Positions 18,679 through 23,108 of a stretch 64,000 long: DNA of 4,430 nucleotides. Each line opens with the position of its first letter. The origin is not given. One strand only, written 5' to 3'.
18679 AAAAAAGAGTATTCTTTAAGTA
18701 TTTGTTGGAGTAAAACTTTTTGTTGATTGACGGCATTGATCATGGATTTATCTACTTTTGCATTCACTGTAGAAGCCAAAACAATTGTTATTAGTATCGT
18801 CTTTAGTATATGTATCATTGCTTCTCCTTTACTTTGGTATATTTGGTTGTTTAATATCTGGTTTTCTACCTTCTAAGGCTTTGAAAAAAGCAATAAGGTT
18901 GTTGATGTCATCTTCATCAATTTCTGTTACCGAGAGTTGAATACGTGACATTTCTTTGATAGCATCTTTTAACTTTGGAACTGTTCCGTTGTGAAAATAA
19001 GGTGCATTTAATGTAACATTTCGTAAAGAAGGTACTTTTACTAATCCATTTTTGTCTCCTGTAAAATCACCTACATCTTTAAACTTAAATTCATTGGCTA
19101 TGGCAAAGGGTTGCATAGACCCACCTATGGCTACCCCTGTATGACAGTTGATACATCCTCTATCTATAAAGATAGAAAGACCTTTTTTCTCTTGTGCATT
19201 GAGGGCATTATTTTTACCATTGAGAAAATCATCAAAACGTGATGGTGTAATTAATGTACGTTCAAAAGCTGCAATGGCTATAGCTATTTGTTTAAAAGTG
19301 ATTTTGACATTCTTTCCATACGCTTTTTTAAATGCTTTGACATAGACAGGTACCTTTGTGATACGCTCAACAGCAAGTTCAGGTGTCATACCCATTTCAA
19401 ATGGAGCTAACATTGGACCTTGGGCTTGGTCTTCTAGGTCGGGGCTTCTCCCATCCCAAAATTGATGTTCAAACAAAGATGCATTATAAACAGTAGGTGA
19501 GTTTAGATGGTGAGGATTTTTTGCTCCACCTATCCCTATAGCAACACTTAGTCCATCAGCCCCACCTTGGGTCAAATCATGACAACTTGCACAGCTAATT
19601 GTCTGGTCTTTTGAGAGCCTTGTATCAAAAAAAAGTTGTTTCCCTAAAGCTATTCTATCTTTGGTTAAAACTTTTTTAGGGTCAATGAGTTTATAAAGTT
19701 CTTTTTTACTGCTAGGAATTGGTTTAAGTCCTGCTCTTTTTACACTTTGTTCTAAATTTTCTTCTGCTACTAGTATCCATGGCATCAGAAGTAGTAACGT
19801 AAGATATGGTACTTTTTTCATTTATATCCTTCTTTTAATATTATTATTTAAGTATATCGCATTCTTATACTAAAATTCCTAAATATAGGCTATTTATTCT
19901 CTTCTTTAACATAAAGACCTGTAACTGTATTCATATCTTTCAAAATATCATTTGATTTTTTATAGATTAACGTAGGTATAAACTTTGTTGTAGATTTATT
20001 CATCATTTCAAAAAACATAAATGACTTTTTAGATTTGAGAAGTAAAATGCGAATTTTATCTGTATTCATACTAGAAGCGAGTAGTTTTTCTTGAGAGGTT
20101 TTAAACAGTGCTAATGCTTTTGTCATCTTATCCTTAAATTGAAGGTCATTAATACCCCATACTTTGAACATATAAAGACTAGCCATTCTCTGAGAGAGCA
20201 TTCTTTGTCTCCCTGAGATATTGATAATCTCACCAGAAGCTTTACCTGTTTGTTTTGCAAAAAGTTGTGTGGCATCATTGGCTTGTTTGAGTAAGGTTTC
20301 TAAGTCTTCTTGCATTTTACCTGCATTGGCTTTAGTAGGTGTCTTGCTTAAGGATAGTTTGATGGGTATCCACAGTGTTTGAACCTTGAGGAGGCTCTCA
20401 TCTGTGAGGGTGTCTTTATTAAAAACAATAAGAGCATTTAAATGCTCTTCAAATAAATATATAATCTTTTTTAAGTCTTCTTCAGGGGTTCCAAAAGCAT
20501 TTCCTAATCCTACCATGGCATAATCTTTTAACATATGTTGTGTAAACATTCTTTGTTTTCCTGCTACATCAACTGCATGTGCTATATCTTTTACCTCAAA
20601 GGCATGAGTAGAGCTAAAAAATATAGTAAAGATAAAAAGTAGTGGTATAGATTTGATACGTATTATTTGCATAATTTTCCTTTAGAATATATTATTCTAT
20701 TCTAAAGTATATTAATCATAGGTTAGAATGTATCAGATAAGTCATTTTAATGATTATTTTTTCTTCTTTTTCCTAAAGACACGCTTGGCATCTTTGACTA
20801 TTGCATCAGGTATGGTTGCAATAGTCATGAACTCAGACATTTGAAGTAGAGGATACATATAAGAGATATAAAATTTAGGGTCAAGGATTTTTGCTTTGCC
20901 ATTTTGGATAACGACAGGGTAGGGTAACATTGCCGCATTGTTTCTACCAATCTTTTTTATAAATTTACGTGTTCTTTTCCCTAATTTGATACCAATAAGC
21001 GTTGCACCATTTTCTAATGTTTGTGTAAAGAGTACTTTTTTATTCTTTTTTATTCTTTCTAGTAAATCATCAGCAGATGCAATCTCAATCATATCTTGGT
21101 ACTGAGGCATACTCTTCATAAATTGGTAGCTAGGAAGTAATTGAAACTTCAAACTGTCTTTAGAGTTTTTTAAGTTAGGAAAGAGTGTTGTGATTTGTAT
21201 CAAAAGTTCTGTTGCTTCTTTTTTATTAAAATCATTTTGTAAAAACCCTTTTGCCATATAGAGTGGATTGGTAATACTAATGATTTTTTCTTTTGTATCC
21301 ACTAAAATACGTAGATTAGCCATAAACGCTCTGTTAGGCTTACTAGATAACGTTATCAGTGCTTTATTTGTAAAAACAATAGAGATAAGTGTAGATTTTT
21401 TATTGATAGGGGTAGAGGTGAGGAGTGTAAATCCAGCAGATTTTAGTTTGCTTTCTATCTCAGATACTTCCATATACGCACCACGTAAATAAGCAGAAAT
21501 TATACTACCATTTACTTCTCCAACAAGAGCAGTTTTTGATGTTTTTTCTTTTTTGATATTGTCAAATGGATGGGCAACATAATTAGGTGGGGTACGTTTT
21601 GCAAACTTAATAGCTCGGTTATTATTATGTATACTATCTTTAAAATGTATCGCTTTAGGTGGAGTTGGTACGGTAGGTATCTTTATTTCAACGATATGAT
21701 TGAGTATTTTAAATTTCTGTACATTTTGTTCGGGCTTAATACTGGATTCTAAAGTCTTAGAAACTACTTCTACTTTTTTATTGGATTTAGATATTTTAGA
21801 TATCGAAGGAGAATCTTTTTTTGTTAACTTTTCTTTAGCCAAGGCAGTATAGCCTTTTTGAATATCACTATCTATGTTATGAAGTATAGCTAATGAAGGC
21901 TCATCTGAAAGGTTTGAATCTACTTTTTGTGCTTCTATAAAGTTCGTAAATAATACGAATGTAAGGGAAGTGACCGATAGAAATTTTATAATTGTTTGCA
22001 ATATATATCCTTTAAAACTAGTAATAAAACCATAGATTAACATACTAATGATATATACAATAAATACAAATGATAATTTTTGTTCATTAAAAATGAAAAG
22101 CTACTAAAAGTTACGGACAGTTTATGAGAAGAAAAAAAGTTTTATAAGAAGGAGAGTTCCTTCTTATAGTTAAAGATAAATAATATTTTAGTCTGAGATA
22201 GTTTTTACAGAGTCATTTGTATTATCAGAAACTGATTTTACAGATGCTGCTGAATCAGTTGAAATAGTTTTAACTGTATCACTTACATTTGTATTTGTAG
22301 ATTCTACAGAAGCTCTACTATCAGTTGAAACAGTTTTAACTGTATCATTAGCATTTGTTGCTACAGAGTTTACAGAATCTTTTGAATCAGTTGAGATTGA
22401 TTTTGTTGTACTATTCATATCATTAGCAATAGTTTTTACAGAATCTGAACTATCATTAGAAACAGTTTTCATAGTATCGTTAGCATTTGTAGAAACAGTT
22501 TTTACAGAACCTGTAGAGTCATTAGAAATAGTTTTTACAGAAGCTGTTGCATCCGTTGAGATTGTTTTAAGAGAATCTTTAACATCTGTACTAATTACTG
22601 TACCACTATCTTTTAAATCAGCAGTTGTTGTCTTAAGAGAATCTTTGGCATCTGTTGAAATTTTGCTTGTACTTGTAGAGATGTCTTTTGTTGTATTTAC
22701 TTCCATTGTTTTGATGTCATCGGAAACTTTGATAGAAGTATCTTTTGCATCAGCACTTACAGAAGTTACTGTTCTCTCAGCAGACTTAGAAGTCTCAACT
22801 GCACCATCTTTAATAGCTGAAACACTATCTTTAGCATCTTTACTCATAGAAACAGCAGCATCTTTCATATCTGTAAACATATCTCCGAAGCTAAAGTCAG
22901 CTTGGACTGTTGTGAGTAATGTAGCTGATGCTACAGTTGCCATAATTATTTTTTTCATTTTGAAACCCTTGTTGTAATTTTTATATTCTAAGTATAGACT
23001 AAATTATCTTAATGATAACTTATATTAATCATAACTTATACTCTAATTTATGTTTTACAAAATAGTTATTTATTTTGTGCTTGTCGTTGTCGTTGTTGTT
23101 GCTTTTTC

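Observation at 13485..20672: All-periplasmic sensing operon: NIT-like hybrid kinase, four free-standing double PilJ/NarX-P-box proteins and a di-haem peroxidase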

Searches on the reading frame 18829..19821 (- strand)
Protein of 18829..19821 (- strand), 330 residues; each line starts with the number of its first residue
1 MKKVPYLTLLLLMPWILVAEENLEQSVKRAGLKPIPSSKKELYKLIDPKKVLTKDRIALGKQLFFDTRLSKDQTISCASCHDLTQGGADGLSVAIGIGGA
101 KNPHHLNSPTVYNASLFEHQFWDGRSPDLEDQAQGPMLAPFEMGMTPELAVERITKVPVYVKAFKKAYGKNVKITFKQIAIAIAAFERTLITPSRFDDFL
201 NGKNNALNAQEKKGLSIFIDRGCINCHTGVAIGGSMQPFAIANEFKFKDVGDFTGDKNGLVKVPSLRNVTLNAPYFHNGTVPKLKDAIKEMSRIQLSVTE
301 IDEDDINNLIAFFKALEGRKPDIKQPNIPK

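Call 3: search_protein_families(library=pfam, proteins=[window:18829-19821:-], max_evalue=0.1)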
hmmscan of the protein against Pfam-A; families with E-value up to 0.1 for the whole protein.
window:18829-19821:- (330 aa): 6 families
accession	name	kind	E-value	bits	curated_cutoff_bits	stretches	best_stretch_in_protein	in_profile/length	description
PF03150.19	CCP_MauG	-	5.4e-56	189.8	25.6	1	55-204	2-148/149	Di-haem cytochrome c peroxidase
PF00034.26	Cytochrom_C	-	1.4e-07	33.1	21.3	1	212-315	2-88/90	Cytochrome c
PF21419.2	RoxA-like_Cyt-c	-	6.7e-06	26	26.7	1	271-295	12-36/39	RoxA-like, cytochrome c-like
PF13442.11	Cytochrome_CBB3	-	0.00073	20.3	27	0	214-312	6-67/68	Cytochrome C oxidase, cbb3-type, subunit III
PF09086.16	DUF1924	-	0.037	14.8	22.5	0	57-82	8-34/96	Domain of unknown function (DUF1924)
PF14522.11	Cytochrome_C7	-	0.063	13.5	24.8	0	73-82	12-49/67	Cytochrome c7 and related cytochrome c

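Call 4: search_protein_families(library=ncbifam, proteins=[window:18829-19821:-], max_evalue=0.1)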
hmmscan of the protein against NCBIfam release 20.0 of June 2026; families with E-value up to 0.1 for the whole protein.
window:18829-19821:- (330 aa): 10 families
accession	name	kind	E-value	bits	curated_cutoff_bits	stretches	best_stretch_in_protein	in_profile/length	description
TIGR03791.1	TTQ_mauG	equivalog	1.3e-47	162.4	443.85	1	52-329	1-291/291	tryptophan tryptophylquinone biosynthesis enzyme MauG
TIGR04039.1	MXAN_0977_Heme2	hypoth_equivalog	1.5e-45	155.7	362.85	2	52-251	7-215/336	MbnH family di-heme enzyme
TIGR03981.2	SAM_quin_mod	hypoth_equivalog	5.4e-29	101.3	340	2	158-290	211-357/411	His-Xaa-Ser system-associated MauG-like protein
NF052341.1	hydrazine_gamma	equivalog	2e-06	27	625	0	262-316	282-339/339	hydrazine synthase subunit gamma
TIGR04484.1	thiosulf_SoxA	equivalog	0.00072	18.9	110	0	53-86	104-135/212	sulfur oxidation c-type cytochrome SoxA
NF040606.1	CytoC_perox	subfamily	0.001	18.4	150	1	54-289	295-454/524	di-heme-cytochrome C peroxidase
NF050034.1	RoxB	equivalog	0.0035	15.9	900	1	252-295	472-515/652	rubber dioxygenase RoxB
NF051462.1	RoxC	equivalog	0.0038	15.4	900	1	263-295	655-687/812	putative rubber dioxygenase RoxC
NF050122.1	bc1_QcrC_actin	exception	0.0065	15.8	200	0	74-100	49-75/253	cytochrome bc1 complex diheme cytochrome c subunit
NF050033.2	RoxA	exception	0.011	14.3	1000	1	264-295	515-546/673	rubber dioxygenase RoxA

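Call 64: search_solved_structures(query=window:18829-19821:-, max_evalue=1e-10, show_alignments=2)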
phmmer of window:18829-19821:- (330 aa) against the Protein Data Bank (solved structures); distinct sequences matched with E-value up to 1e-10: 29.
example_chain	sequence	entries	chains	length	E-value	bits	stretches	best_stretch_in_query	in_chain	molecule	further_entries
1iqc_A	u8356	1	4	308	2.8e-69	237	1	54-329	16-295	di-heme peroxidase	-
3o5c_A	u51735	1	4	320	2.8e-68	233.7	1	43-329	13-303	Cytochrome c551 peroxidase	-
1eb7_A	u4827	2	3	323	1.8e-67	231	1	32-329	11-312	CYTOCHROME C551 PEROXIDASE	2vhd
1zzh_A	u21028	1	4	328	3.4e-67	230.1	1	49-329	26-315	cytochrome c peroxidase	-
6qkn_A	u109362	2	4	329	2.4e-66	227.3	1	33-321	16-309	Cytochrome-c peroxidase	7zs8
6fu3_A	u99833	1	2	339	2.7e-66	227.1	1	33-321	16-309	Protein CcpR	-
1nml_A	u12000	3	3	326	6.7e-66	225.8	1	45-329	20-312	di-haem cytochrome c peroxidase | Cytochrome c peroxidase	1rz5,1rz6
2c1u_A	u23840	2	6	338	4.2e-63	216.6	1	48-329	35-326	DI-HAEM CYTOCHROME C PEROXIDASE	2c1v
4aal_A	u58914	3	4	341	4e-62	213.4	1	21-329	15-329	CYTOCHROME C551 PEROXIDASE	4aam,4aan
3hq9_A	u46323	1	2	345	4.5e-62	213.3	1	31-329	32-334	Cytochrome c551 peroxidase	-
4aao_A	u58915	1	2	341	5.3e-62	213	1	21-329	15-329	CYTOCHROME C551 PEROXIDASE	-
3hq8_A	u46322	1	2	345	8.6e-62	212.3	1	31-329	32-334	Cytochrome c551 peroxidase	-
9qdt_A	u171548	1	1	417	9.4e-62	212.2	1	36-318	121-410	Probable cytochrome c peroxidase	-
3hq6_A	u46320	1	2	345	5.8e-61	209.6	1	31-329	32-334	Cytochrome c551 peroxidase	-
3hq7_A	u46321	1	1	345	1.4e-59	205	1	31-329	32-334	Cytochrome c551 peroxidase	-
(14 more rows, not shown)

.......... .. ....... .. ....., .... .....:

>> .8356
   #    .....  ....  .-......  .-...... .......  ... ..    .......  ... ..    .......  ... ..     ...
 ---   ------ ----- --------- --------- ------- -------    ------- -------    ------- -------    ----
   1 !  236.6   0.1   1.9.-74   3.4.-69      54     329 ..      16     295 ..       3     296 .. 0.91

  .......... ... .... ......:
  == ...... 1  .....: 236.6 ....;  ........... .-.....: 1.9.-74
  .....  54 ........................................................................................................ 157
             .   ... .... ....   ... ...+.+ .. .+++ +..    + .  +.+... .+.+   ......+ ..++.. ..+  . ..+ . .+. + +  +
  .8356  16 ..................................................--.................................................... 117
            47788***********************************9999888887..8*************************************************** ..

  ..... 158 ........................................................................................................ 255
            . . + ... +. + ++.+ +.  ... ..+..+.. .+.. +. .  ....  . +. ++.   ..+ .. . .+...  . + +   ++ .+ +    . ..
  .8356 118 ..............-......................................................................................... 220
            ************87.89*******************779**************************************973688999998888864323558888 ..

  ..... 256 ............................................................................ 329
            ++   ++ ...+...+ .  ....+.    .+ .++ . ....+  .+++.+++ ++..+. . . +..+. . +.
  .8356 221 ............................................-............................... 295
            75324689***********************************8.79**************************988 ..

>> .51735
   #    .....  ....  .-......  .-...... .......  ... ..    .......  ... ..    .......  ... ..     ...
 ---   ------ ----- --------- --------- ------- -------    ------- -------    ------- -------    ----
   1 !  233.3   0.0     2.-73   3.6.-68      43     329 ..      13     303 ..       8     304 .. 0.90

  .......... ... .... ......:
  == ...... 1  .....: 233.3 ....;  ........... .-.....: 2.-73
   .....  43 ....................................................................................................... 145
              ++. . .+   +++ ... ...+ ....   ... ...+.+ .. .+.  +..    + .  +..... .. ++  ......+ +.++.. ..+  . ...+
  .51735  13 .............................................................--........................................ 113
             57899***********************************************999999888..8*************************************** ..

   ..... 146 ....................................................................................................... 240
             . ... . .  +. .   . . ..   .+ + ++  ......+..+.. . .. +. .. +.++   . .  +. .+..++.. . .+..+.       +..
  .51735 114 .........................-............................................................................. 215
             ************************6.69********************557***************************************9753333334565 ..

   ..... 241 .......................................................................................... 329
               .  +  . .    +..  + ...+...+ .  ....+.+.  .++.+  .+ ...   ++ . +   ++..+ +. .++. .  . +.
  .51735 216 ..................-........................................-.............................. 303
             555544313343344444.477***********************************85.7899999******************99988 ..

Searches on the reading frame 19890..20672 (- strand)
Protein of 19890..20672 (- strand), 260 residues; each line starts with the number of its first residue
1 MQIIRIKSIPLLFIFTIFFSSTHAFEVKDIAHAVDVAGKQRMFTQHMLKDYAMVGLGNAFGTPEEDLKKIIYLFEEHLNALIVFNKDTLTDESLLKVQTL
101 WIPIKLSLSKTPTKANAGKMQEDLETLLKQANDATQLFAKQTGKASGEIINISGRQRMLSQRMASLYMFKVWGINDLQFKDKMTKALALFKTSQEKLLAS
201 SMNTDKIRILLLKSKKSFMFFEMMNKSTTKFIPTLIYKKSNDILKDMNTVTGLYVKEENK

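Call 3: search_protein_families(library=pfam, proteins=[window:19890-20672:-], max_evalue=0.1)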
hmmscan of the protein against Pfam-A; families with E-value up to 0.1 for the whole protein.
window:19890-20672:- (260 aa): 1 family
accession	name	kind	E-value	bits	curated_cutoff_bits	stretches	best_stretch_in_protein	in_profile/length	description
PF13675.11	PilJ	-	3.4e-14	53.3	26.6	2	144-197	7-61/114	Type IV pili methyl-accepting chemotaxis transducer N-term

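Call 4: search_protein_families(library=ncbifam, proteins=[window:19890-20672:-], max_evalue=0.1)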
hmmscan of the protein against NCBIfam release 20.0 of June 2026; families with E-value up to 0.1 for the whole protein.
window:19890-20672:- (260 aa): 1 family
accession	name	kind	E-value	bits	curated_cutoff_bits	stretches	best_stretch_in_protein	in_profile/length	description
TIGR01950.1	SoxR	equivalog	0.03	14.1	116.9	1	20-70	16-66/142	redox-sensitive transcriptional activator SoxR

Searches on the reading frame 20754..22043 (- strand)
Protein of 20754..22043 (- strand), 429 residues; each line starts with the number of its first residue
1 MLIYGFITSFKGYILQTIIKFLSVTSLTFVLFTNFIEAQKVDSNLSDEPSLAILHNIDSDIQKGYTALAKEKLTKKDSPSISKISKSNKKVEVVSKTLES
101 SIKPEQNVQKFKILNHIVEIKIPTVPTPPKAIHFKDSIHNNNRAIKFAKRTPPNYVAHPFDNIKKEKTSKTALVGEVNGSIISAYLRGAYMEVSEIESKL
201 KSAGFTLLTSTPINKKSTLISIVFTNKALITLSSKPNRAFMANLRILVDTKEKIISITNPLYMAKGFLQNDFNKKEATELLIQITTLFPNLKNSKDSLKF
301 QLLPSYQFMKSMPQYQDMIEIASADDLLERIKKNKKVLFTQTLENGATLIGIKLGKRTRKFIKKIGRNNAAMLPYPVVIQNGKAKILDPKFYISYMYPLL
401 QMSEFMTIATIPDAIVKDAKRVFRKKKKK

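Call 3: search_protein_families(library=pfam, proteins=[window:20754-22043:-], max_evalue=0.1)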
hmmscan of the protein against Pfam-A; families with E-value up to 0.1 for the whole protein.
window:20754-22043:- (429 aa): 0 families

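Call 4: search_protein_families(library=ncbifam, proteins=[window:20754-22043:-], max_evalue=0.1)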
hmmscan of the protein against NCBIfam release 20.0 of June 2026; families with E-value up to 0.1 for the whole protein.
window:20754-22043:- (429 aa): 0 families

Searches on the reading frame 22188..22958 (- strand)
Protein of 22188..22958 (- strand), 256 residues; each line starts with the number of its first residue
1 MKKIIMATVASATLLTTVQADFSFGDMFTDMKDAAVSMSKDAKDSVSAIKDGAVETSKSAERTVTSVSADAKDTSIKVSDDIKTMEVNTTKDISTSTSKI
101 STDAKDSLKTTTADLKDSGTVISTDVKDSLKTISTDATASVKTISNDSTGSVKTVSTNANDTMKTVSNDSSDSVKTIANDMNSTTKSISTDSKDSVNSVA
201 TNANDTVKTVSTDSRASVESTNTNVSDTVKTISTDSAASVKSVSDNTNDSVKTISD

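Call 3: search_protein_families(library=pfam, proteins=[window:22188-22958:-], max_evalue=0.1)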
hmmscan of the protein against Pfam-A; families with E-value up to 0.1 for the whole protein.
window:22188-22958:- (256 aa): 4 families
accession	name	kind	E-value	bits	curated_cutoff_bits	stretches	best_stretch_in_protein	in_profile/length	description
PF01442.23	Apolipoprotein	-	0.00018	21.7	90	1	81-252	19-186/190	Apolipoprotein A1/A4/E domain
PF07464.16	ApoLp-III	-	0.0054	17.3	36.3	1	179-245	21-87/146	Apolipophorin-III precursor (apoLp-III)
PF20572.3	DUF6781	-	0.041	14.2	27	0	53-156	89-193/213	Family of unknown function (DUF6781)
PF16999.10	V-ATPase_G_2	-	0.055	14.5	28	0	56-115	24-83/104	Vacuolar (H+)-ATPase G subunit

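Call 4: search_protein_families(library=ncbifam, proteins=[window:22188-22958:-], max_evalue=0.1)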
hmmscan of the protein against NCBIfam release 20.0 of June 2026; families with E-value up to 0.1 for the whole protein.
window:22188-22958:- (256 aa): 3 families
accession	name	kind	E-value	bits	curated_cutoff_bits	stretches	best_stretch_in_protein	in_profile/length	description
NF047516.1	LA_3659_fam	equivalog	0.0065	16.1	36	1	92-186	120-214/221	LA_3659 family protein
NF047514.1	SpiroCoCo_N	equivalog_domain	0.0065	16.1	75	1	92-186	120-214/221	SpiroCoCo family coiled-coil protein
NF005198.1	PRK06669.1-3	equivalog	0.015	14.5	200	0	34-138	35-139/299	flagellar assembly protein FliH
